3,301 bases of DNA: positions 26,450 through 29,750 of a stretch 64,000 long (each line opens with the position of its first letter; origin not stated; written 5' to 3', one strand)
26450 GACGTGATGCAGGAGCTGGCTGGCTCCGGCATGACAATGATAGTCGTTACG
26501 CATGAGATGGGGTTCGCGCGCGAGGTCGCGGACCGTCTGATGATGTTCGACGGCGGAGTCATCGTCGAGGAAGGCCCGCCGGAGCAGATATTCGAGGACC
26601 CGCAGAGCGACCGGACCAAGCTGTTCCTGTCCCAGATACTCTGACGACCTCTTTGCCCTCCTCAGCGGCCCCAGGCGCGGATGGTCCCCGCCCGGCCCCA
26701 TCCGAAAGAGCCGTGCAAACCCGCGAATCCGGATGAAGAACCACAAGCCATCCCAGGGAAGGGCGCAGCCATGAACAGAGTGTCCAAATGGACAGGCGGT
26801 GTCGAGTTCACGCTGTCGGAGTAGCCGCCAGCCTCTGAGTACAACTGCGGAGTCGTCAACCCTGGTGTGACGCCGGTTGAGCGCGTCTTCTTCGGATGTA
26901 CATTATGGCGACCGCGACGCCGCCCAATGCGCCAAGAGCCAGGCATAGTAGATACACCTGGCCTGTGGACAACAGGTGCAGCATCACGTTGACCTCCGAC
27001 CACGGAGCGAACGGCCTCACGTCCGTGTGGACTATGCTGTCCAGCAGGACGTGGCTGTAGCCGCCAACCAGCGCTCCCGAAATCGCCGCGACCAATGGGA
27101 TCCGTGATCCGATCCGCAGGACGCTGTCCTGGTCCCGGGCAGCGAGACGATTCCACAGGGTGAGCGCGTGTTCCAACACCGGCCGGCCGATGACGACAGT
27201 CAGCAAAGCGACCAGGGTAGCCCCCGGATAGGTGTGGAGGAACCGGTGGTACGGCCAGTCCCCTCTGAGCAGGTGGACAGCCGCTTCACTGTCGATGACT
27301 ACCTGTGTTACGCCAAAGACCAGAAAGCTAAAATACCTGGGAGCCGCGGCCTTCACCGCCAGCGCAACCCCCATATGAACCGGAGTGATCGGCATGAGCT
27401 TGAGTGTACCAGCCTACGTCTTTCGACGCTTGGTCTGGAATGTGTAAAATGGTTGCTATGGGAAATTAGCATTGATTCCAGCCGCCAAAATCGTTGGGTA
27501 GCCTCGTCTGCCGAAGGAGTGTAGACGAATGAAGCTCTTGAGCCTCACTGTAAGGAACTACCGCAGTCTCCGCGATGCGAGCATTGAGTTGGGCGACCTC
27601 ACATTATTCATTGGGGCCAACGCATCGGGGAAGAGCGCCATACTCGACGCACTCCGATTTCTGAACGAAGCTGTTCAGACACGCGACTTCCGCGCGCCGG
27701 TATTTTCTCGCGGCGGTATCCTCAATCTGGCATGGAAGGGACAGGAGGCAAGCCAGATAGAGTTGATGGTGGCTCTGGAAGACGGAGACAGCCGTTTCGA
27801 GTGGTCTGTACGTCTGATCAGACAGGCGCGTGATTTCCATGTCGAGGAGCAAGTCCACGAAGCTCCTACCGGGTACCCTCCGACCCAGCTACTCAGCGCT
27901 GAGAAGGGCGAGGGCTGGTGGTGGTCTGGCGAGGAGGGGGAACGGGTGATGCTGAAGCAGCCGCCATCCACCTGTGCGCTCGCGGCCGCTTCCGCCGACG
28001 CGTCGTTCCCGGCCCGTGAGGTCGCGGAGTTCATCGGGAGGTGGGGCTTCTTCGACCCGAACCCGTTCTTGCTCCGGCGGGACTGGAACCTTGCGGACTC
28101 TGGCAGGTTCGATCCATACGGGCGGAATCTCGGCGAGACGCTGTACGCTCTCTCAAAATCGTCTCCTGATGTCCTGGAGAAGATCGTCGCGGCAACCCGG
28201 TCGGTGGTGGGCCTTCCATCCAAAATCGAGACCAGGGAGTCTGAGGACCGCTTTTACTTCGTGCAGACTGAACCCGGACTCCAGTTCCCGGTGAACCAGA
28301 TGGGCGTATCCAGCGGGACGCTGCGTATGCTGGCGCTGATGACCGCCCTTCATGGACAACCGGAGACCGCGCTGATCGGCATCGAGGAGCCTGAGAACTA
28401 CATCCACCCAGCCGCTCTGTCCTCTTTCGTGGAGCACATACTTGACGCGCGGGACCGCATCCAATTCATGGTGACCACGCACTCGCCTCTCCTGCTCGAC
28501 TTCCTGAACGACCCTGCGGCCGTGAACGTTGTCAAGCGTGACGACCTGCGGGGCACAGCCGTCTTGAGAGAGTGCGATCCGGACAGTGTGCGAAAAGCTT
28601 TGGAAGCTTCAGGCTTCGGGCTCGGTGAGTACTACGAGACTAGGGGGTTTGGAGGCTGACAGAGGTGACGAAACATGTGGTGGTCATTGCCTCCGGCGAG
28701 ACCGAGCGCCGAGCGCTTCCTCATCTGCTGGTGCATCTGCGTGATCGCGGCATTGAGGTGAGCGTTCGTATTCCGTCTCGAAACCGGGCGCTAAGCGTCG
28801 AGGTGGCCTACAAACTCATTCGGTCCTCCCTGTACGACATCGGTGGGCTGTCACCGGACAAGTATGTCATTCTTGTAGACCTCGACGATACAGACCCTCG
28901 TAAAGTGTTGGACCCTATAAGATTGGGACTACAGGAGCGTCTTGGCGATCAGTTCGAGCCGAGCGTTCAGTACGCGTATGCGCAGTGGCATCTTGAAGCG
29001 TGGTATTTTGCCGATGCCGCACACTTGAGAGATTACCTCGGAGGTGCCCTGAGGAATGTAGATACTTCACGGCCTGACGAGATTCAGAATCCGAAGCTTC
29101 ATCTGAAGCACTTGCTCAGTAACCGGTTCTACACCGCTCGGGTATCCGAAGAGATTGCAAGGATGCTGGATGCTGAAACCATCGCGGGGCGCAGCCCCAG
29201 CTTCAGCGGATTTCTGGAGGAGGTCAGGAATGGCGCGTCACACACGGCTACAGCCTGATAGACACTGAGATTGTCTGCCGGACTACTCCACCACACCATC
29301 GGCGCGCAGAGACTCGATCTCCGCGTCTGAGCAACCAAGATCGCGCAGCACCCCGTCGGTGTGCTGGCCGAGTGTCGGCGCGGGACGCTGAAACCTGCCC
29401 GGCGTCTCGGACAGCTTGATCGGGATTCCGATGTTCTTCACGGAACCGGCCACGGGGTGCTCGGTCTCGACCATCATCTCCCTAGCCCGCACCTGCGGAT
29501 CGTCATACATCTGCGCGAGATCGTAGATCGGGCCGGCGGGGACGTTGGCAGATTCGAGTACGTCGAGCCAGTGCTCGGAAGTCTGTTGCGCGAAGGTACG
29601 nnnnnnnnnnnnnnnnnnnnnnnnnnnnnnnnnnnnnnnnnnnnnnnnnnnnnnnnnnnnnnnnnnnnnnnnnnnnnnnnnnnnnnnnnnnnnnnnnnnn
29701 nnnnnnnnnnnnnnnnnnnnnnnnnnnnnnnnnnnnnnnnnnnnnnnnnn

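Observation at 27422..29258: ABC-ATPase + TOPRIM-like (DUF4276-type) gene pair: candidate uncharacterised two-component defence module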

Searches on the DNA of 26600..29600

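Call 89: search_rna_families(source=window, start=26600, end=29600, threshold=evalue, max_evalue=1)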
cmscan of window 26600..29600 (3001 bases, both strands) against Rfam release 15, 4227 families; matches with E-value up to 1: 0.
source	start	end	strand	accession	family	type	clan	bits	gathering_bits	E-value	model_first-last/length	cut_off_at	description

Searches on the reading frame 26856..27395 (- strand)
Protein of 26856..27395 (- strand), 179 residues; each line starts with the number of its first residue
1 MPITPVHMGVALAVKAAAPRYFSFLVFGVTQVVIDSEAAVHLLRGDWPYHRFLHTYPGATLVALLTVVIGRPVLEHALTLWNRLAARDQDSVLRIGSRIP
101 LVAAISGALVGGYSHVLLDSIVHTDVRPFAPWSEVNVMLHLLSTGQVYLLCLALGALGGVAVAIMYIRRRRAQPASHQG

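Call 3: search_protein_families(library=pfam, proteins=[window:26856-27395:-], max_evalue=0.1)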
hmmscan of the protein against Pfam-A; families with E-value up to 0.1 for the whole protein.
window:26856-27395:- (179 aa): 3 families
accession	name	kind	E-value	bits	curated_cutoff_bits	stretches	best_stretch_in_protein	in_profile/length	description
PF13803.12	DUF4184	-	5.7e-08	33.3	25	1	1-172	1-174/229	Domain of unknown function (DUF4184)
PF04307.19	YdjM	-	1.6e-06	28.1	29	1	50-164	61-146/176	YdjM inner membrane protein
PF23494.1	bPH_10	-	0.0054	16.6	27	1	101-169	11-80/151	YqeB-like bacterial PH domain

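Call 42: search_protein_families(library=padloc, proteins=[window:26856-27395:-], max_evalue=0.001)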
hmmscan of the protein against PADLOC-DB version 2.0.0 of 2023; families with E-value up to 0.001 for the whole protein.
window:26856-27395:- (179 aa): 0 families
